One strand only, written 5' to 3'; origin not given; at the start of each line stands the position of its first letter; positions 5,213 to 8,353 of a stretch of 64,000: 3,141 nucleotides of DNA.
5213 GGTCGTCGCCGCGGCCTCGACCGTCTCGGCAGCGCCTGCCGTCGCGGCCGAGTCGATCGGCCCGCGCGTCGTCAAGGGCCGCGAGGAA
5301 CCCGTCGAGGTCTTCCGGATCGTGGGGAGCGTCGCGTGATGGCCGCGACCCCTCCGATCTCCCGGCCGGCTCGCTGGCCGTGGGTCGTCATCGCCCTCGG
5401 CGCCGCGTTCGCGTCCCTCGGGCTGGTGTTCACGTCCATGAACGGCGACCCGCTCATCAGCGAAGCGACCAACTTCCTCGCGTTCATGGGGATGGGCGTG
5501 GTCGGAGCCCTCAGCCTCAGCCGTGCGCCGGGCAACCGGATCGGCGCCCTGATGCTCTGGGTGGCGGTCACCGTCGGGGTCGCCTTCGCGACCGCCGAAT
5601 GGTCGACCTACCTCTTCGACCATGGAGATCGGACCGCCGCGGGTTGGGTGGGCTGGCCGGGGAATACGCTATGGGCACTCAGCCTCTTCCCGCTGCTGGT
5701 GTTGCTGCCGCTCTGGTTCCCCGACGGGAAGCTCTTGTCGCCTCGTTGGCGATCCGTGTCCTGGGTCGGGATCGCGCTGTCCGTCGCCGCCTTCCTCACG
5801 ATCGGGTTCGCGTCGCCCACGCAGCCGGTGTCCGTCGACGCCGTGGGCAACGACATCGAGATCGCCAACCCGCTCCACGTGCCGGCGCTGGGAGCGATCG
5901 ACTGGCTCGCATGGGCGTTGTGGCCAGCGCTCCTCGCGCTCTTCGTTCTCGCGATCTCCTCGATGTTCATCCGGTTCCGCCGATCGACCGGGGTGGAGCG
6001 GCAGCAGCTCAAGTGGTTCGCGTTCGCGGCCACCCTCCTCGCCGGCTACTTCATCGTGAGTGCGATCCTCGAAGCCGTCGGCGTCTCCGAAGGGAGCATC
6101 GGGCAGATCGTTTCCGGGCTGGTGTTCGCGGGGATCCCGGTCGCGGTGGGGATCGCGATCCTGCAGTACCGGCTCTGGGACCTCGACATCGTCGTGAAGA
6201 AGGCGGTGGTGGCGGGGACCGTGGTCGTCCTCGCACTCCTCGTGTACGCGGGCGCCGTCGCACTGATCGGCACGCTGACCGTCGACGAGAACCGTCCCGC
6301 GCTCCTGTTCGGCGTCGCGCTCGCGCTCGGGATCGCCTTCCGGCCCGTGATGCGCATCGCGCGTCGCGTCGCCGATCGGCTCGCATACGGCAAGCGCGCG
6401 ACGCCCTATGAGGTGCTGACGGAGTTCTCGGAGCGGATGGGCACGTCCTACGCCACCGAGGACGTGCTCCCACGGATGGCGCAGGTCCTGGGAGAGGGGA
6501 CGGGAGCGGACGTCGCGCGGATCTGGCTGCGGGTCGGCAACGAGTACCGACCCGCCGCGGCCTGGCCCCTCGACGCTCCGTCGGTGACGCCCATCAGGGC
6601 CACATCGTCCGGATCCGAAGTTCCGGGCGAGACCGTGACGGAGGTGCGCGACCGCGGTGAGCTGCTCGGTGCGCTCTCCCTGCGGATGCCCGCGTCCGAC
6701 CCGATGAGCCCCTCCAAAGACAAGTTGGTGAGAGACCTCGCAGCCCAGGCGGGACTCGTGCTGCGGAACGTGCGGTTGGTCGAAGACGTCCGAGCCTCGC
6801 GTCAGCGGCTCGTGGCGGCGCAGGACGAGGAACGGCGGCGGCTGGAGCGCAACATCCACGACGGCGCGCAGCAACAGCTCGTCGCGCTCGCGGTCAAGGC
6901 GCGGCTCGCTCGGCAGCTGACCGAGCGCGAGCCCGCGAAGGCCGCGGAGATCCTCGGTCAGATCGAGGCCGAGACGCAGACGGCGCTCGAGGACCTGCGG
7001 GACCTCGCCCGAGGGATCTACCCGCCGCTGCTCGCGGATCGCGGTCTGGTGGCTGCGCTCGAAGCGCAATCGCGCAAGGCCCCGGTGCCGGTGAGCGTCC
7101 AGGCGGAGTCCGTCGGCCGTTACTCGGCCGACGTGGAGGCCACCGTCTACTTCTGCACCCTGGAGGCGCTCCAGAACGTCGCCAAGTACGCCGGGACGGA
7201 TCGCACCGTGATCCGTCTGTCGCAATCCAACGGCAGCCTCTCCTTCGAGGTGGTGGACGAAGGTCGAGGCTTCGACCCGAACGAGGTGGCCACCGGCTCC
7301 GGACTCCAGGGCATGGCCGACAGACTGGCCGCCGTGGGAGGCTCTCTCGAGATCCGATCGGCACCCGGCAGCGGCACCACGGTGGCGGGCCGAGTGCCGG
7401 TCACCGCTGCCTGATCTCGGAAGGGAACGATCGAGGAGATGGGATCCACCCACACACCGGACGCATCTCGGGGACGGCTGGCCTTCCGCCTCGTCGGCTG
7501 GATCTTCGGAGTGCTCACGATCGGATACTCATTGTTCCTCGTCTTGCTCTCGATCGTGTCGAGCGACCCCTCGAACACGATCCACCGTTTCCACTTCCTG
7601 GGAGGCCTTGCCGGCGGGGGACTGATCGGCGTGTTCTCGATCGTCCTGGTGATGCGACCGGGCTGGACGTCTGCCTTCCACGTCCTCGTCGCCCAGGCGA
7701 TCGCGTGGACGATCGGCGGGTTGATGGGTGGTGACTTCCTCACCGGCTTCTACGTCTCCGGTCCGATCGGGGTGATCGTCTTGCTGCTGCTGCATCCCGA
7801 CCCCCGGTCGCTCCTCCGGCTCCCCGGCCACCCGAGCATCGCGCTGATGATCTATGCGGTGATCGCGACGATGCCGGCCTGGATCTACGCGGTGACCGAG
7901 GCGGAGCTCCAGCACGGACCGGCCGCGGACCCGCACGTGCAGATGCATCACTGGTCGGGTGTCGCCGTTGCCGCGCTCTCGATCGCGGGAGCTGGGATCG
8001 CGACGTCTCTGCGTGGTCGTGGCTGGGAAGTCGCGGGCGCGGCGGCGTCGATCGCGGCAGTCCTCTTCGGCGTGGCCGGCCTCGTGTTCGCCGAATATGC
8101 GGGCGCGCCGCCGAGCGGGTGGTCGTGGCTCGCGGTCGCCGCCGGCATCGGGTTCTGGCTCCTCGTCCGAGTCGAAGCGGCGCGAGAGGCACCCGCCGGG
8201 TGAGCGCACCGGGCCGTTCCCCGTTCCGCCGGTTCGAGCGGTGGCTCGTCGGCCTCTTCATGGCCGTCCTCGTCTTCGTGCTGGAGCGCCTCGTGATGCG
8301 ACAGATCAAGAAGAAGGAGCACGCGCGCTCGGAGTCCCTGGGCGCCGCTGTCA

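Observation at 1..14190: USP-dense two-component / cNMP / redox gene block: candidate uncharacterised stress-redox signalling system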

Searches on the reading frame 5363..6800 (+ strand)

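Call 31: search_protein_families(library=pfam, proteins=[window:5363-6800:+], max_evalue=10)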
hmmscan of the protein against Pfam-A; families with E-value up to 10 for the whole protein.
window:5363-6800:+ (479 aa): 4 families
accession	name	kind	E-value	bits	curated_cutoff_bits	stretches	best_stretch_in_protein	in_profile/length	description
PF01590.32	GAF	-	0.0069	17.4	22.4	1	366-407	3-47/133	GAF domain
PF06127.16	Mpo1-like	-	0.12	13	24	1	239-330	43-88/95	2-hydroxy-palmitic acid dioxygenase Mpo1-like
PF02665.19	Nitrate_red_gam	-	0.37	10.8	22.9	1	226-297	63-137/217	Nitrate reductase gamma subunit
PF02038.21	ATP1G1_PLM_MAT8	-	9.6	6.1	26.9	1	251-267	16-32/48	ATP1G1/PLM/MAT8 family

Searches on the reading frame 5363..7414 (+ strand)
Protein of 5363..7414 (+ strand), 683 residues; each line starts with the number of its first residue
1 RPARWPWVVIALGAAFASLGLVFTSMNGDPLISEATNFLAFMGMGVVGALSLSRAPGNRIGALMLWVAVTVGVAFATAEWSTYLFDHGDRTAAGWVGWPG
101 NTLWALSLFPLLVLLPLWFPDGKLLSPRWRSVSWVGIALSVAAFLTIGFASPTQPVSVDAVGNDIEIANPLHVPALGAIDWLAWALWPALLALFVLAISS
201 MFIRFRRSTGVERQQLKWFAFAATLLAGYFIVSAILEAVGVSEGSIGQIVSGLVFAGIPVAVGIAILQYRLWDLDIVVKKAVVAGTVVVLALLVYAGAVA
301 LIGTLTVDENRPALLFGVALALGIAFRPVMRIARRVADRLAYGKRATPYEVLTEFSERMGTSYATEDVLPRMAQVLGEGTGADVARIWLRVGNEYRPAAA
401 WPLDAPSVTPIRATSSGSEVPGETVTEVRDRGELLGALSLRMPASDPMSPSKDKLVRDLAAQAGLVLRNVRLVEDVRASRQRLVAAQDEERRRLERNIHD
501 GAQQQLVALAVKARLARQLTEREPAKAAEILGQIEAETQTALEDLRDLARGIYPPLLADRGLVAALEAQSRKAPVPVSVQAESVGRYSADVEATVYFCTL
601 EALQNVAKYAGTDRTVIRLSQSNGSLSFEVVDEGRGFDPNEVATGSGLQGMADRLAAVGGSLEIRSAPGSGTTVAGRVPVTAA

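Call 7: search_protein_families(library=pfam, proteins=[window:5363-7414:+], max_evalue=0.01)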
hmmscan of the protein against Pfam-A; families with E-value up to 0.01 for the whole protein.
window:5363-7414:+ (683 aa): 4 families
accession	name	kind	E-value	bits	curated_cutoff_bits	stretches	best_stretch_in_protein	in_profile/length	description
PF07730.19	HisKA_3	-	9.6e-15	55.3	24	1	490-555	1-66/68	Histidine kinase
PF02518.31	HATPase_c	-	3.1e-09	37.7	26.4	1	595-680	6-109/111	Histidine kinase-, DNA gyrase B-, and HSP90-like ATPase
PF13581.12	HATPase_c_2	-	0.00031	21.2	27.4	1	586-644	23-86/127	Histidine kinase-like ATPase domain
PF01590.32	GAF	-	0.0005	21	22.4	0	366-408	3-53/133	GAF domain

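Call 30: search_protein_families(library=ncbifam, proteins=[window:5363-7414:+], max_evalue=0.001)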
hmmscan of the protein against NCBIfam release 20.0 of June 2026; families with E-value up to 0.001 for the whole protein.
window:5363-7414:+ (683 aa): 7 families
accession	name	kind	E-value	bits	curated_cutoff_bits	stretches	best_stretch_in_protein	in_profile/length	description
NF052443.1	SensHisKinMctS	equivalog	6.2e-32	110.5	700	1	465-682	224-450/457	two-component system sensor histidine kinase MctS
NF008649.0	PRK11644.1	equivalog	3.7e-21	75.5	408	1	478-675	291-491/499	signal transduction histidine-protein kinase/phosphatase UhpB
NF052531.1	Strep_LiaS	equivalog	5.2e-19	68.7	450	1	454-680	98-327/328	envelope stress sensor histidine kinase LiaS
NF007896.0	PRK10600.1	equivalog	1.3e-13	50.5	578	1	432-675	338-580/598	nitrate/nitrite two-component system sensor histidine kinase NarX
NF047322.1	HK_morpho_MacS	equivalog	7.6e-13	48.4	300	1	462-679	155-367/367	MacS family sensor histidine kinase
NF047786.1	his_kin_MadS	equivalog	2.1e-12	46.9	500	1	480-679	223-434/434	MadS family sensor histidine kinase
NF008184.0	PRK10935.1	equivalog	1.7e-11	43.5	553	1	478-675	353-554/565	nitrate/nitrite two-component system sensor histidine kinase NarQ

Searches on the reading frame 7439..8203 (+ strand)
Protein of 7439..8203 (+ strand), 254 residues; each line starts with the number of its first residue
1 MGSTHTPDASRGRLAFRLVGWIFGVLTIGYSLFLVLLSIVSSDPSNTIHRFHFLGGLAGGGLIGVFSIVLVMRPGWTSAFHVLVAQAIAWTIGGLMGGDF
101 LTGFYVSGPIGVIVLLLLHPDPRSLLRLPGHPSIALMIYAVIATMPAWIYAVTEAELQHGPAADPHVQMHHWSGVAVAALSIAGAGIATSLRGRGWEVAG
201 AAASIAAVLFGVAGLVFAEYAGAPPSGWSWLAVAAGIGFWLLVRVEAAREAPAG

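Call 7: search_protein_families(library=pfam, proteins=[window:7439-8203:+], max_evalue=0.01)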
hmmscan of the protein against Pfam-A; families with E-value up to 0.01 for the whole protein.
window:7439-8203:+ (254 aa): 0 families

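Call 21: find_homologous_proteins(query=window:7439-8200:+, max_evalue=0.001)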
Query window:7439-8200:+ (254 aa): 206 proteins with E <= 0.001 among 8000 candidates; the best 120 are listed.
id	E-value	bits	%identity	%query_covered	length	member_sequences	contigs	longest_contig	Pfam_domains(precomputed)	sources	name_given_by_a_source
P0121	1.1e-157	541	100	100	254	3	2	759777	-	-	-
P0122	2.0e-149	514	95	100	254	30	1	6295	-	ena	-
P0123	8.4e-149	512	95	100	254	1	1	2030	-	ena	-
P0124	1.5e-148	511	94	100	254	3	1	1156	-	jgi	jgi:hypothetical protein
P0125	1.9e-148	511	95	100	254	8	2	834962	-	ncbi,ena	-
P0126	2.0e-147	508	94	100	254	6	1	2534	-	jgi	jgi:hypothetical protein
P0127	3.7e-147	507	94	100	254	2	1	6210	-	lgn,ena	-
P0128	1.1e-146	505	94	100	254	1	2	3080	-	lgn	-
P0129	6.2e-145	500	93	100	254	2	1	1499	-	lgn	-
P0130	1.2e-144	499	92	100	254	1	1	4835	-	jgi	jgi:hypothetical protein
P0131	3.0e-144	497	93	100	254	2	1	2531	-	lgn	-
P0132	2.2e-143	495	92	100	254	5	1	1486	-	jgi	jgi:hypothetical protein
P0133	1.4e-142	492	89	100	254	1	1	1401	-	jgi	jgi:hypothetical protein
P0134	2.2e-142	491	89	100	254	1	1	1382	-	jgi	jgi:hypothetical protein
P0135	3.5e-142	491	88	100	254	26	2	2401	-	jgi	jgi:hypothetical protein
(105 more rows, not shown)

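Call 30: search_protein_families(library=ncbifam, proteins=[window:7439-8203:+], max_evalue=0.001)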
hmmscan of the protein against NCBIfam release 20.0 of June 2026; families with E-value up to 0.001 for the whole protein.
window:7439-8203:+ (254 aa): 0 families

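Call 31: search_protein_families(library=pfam, proteins=[window:7439-8203:+], max_evalue=10)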
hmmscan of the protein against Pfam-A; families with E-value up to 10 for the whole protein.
window:7439-8203:+ (254 aa): 3 families
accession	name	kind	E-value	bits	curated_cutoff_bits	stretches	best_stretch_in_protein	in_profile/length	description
PF20312.3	DUF6608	-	0.1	13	24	1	136-194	10-66/131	Family of unknown function (DUF6608)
PF06197.19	DUF998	-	0.92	9.6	30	1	103-241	45-178/184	Protein of unknown function (DUF998)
PF19529.4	DUF6057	-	6.8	5.9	29.8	1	98-218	60-167/569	Family of unknown function (DUF6057)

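Call 47: predict_structure(alignment_id=A4)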
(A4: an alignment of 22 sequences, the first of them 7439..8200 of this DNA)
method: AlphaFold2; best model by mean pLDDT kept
length: 254 residues; sequences in the alignment: 22
mean_pLDDT: 76.6   pTM: 0.79
mean pLDDT of the five models: 76.6, 75.6, 75.2, 73.9, 71.0
residues with pLDDT >= 90: 37; 70-90: 156; 50-70: 34; < 50: 27
segments of 3 or more residues with pLDDT < 50: 1-9, 98-104, 168-171, 252-254
pLDDT, mean of each block of 10 residues (from residue 1): 43 83 88 83 78 78 89 89 85 60 59 88 78 75 75 58 50 65 82 83 91 88 82 90 84 48
secondary structure, 60 per line:
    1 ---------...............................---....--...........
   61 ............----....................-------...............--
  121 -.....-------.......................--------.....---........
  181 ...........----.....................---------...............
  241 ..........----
elements in order: H10-40 H44-47 H50-72 H77-96 H104-118 H122-126 H134-156 H165-169 H173-191 H196-216 H226-250

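Call 51: fold_search(model_id=the predicted structure, library=pdb)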
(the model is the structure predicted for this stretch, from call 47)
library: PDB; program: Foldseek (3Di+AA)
matches with E <= 10: 391; with E <= 0.001: 0
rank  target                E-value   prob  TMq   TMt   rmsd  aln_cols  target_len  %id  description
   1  8q3v_c                3.3e-01  0.15  0.19  0.20  17.9       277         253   16  Cryo-EM structure of the methanogenic Na+ translocating N5-methyl-H4MPT:CoM methyltransferase complex (released 2024-07-10)
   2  5y78_A                4.1e-01  0.12  0.17  0.15  19.5       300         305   11  Crystal structure of the triose-phosphate/phosphate translocator in complex with inorganic phosphate (released 2017-10-04)
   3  8wz2_R                4.3e-01  0.21  0.22  0.19  20.3       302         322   14  Structure of 26RFa-pyroglutamylated RFamide peptide receptor complex (released 2024-06-19)
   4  8xqw_O                6.1e-01  0.82  0.48  0.41   9.0       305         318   12  Cryo-EM structure of the Ycf2-FtsHi motor complex from Chlamydomonas reinhardtii in AMPPNP bound state (released 2024-09-11)
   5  7vkt_A                6.3e-01  0.18  0.23  0.21  19.5       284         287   14  cryo-EM structure of LTB4-bound BLT1 in complex with Gi protein (released 2022-03-09)
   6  4qtn_A                6.3e-01  0.12  0.18  0.19  17.7       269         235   12  Crystal structure of the Vitamin B3 transporter PnuC (released 2014-10-08)
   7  8zh8_R                7.6e-01  0.18  0.25  0.21  20.5       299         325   13  Human GPR103 -Gq complex bound to QRFP26 (released 2024-07-03)
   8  4qtn_C                9.0e-01  0.09  0.17  0.18  17.6       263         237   10  Crystal structure of the Vitamin B3 transporter PnuC (released 2014-10-08)
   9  7m1q_A                9.8e-01  0.06  0.13  0.04  20.3       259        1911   12  Human ABCA4 structure in complex with N-ret-PE (released 2021-09-08)
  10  7oqz_A                1.2e+00  0.13  0.20  0.21  21.8       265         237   11  Cryo-EM structure of human TMEM45A (released 2021-06-16)
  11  8wf6_C                1.2e+00  0.06  0.13  0.13  16.4       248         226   10  14-3-3 zeta complexed with S559 phosphorylated peptide derived from GPIb alpha cytoplasmic domain (released 2024-09-25)
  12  7xw9_R                1.3e+00  0.16  0.27  0.24  20.9       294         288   12  Cryo-EM structure of the TRH-bound human TRHR-Gq complex (released 2022-12-28)
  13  6a93_A                1.3e+00  0.15  0.26  0.19  25.4       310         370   10  Crystal structure of 5-HT2AR in complex with risperidone (released 2019-02-13)
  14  2rd3_D                1.4e+00  0.08  0.20  0.23  17.4       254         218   12  Crystal structure of TenA homologue (HP1287) from Helicobacter pylori (released 2008-09-30)
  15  8qae_A                1.5e+00  0.15  0.23  0.26  13.8       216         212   10  X-ray crystal structure of a de novo designed single-chain antiparallel 6-helix alpha-helical barrel, sc-apCC-6-SLLA (released 2024-07-03)
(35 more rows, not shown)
